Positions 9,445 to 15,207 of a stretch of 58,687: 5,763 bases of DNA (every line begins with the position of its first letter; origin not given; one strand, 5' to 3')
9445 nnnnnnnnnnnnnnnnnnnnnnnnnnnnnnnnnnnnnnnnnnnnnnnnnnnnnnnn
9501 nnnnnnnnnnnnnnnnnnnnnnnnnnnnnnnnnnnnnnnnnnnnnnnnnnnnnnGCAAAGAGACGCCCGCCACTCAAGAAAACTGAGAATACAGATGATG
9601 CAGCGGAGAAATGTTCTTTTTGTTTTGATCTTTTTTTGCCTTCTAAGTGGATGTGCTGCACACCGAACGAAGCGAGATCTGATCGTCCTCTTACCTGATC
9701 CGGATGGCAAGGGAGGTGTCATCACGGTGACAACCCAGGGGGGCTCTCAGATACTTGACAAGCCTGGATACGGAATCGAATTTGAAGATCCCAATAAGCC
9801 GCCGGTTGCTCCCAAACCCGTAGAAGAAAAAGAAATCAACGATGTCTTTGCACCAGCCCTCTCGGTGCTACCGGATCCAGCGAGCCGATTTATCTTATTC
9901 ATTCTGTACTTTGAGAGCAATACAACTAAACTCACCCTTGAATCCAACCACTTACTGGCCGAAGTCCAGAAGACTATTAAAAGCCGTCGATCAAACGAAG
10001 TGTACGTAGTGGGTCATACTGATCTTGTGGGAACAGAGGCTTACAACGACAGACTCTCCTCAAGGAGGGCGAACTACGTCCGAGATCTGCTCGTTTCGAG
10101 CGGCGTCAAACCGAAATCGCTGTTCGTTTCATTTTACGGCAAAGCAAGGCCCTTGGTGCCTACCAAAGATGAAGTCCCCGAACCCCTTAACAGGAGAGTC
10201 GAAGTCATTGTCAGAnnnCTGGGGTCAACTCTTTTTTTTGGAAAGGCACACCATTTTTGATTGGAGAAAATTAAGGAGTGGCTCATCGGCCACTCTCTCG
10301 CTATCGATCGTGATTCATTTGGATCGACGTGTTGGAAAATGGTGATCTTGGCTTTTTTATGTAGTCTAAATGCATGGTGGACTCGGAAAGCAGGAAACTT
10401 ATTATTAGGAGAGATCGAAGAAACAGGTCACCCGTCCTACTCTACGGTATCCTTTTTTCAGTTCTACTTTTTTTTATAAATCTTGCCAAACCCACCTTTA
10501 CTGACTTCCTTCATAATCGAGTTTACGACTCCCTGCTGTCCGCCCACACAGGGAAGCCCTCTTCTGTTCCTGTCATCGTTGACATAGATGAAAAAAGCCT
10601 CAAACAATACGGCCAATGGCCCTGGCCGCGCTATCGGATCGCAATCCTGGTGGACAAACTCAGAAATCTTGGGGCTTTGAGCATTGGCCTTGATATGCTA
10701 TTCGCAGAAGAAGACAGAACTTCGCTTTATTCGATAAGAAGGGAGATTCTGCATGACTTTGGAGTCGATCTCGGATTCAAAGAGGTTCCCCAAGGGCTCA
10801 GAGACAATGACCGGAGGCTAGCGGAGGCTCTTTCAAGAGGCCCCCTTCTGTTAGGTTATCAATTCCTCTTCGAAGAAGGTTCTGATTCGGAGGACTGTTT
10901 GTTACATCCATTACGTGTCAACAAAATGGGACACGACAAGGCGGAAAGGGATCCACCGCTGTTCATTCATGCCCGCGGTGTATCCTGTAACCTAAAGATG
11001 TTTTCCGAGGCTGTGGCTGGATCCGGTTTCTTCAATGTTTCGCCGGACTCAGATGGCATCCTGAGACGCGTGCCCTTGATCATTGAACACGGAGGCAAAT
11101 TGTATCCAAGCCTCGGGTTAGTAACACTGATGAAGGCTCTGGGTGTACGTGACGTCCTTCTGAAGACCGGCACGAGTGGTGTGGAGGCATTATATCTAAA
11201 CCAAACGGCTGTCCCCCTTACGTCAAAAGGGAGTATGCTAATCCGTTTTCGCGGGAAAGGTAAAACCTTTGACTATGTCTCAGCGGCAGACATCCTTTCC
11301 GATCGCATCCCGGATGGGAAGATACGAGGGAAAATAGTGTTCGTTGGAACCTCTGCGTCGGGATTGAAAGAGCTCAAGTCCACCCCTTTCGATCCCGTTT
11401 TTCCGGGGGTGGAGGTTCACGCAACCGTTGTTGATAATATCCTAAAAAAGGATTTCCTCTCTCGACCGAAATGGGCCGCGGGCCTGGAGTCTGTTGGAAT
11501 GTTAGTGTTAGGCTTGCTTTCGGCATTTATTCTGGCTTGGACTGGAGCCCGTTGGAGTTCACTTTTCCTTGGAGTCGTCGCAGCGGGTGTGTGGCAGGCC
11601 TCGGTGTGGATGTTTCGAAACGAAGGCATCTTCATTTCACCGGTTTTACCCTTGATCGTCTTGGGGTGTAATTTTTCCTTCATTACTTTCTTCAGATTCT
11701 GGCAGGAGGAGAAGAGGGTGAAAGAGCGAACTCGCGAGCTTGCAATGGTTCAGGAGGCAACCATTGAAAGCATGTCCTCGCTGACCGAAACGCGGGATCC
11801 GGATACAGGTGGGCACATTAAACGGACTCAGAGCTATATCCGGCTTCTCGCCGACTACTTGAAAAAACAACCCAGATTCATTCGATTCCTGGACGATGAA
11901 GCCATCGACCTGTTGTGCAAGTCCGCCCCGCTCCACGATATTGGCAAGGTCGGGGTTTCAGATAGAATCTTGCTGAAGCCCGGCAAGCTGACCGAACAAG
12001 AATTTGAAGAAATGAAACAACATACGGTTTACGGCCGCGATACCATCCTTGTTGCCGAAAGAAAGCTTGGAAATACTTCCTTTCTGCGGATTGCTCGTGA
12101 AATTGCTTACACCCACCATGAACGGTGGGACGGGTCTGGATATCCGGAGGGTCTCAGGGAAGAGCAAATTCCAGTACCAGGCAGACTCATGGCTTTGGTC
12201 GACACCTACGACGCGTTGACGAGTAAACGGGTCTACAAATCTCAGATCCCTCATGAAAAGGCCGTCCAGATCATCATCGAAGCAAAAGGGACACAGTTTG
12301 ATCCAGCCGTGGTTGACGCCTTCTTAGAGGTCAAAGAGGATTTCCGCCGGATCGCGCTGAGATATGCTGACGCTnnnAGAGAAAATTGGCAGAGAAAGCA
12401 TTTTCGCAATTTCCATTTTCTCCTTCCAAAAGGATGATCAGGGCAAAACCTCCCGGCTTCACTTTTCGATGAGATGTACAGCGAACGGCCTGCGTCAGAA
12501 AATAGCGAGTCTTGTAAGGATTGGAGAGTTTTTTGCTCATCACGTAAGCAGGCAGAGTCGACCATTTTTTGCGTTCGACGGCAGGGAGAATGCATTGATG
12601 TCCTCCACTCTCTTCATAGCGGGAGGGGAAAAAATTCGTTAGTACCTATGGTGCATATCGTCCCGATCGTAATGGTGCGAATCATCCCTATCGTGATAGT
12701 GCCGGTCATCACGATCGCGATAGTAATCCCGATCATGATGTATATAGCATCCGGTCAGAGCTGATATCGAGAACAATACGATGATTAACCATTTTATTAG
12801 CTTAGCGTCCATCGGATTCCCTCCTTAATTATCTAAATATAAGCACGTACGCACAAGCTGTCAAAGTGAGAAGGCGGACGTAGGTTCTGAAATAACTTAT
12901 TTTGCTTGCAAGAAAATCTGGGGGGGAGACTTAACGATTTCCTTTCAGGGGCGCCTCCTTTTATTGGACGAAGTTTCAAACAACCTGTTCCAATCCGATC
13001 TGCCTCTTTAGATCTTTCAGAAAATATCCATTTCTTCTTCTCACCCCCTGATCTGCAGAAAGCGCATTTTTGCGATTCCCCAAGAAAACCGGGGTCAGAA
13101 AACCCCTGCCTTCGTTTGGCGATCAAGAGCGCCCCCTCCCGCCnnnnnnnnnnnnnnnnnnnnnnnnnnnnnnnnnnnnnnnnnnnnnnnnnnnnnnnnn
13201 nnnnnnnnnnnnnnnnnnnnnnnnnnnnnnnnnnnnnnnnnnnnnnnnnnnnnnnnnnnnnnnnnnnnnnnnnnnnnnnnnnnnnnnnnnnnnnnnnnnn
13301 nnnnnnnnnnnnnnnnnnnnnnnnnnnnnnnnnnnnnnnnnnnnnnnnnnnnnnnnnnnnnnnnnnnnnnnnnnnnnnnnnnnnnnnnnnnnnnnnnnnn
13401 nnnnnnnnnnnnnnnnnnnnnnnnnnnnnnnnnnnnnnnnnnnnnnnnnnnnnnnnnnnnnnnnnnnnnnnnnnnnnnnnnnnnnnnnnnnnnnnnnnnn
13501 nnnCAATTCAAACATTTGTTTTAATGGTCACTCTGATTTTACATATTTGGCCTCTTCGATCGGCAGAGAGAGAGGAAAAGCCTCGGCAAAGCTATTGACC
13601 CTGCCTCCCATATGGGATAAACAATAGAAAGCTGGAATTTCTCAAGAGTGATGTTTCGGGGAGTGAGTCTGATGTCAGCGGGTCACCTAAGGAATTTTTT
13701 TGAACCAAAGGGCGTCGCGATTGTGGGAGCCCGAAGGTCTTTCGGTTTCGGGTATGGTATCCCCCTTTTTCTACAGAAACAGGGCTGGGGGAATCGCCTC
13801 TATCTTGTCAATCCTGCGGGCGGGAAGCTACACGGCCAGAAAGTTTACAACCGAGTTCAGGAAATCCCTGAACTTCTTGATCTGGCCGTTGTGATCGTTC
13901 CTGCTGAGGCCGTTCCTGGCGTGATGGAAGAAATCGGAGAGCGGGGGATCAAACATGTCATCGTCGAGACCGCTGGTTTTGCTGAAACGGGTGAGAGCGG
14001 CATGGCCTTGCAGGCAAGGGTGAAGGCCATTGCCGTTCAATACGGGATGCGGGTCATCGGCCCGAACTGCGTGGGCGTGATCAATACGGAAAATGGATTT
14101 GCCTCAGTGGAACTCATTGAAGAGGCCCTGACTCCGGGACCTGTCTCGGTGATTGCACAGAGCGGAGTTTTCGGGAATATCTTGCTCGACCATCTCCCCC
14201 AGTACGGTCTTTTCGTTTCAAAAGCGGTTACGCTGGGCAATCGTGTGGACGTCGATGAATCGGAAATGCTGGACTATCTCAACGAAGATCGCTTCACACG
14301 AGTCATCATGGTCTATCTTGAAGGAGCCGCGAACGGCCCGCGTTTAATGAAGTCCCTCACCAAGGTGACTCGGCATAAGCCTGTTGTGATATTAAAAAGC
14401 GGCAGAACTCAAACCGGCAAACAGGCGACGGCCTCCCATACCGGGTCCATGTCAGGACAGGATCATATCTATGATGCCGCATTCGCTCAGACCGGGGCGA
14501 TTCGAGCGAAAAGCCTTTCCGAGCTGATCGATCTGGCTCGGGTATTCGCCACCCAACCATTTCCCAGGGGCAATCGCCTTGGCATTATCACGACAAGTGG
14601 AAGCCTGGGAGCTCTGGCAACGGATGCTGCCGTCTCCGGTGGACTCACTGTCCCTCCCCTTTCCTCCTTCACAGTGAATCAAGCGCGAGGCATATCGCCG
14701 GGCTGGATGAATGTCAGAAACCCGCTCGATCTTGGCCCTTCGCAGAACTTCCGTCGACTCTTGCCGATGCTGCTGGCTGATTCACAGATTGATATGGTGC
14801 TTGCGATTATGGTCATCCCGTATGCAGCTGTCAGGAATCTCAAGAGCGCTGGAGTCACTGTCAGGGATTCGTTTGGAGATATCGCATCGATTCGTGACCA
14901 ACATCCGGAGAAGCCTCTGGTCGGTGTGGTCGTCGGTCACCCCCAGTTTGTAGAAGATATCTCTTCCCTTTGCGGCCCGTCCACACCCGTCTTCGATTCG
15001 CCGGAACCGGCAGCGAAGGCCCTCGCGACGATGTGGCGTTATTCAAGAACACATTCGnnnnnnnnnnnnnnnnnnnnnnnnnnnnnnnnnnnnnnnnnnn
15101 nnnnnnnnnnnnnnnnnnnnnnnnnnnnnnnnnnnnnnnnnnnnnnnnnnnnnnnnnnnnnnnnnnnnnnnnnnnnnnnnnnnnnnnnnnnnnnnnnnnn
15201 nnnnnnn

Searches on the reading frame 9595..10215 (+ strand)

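Call 44: search_protein_families(library=pfam, proteins=[window:9595-10215:+], max_evalue=0.00001)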
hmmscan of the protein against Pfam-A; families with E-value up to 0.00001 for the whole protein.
window:9595-10215:+ (207 aa): 1 family
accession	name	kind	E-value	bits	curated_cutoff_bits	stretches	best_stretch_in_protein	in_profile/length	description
PF00691.25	OmpA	-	1e-20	74.3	27.2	1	105-195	1-93/98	OmpA family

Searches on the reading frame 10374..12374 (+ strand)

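Call 44: search_protein_families(library=pfam, proteins=[window:10374-12374:+], max_evalue=0.00001)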
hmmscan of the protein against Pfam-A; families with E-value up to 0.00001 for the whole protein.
window:10374-12374:+ (667 aa): 3 families
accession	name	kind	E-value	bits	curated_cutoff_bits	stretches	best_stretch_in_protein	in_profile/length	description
PF05226.16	CHASE2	-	6.1e-64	216.5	26.3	1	32-381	4-256/257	CHASE2 domain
PF13487.12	HD_5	-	2e-27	96.5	27.2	1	516-646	44-170/170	HD domain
PF01966.28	HD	-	1.2e-15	58.2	22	1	480-614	3-115/116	HD domain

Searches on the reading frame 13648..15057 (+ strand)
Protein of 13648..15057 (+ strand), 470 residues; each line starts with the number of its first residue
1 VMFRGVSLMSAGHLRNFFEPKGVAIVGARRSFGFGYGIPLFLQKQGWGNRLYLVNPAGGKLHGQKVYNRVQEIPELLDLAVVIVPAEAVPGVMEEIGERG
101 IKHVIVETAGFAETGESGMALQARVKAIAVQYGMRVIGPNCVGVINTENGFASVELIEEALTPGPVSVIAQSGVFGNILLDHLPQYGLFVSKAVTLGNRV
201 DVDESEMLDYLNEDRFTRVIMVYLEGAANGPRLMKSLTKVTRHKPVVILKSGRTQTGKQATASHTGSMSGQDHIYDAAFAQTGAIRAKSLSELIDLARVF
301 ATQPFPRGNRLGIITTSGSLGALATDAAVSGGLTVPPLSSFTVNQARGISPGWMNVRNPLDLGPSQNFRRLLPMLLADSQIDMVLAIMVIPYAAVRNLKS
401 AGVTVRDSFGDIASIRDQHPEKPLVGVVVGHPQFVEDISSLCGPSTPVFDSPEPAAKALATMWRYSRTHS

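Call 44: search_protein_families(library=pfam, proteins=[window:13648-15057:+], max_evalue=0.00001)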
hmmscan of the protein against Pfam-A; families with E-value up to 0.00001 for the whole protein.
window:13648-15057:+ (470 aa): 3 families
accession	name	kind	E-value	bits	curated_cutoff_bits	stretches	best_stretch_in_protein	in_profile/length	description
PF13607.11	Succ_CoA_lig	-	1.9e-48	164.2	27.4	1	163-300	1-138/138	Succinyl-CoA ligase like flavodoxin domain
PF13380.12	CoA_binding_2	-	8.4e-22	78.2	22.8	1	23-146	3-115/116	CoA binding domain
PF02629.25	CoA_binding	-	3.3e-07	31.4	22.3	1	22-109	5-96/97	CoA binding domain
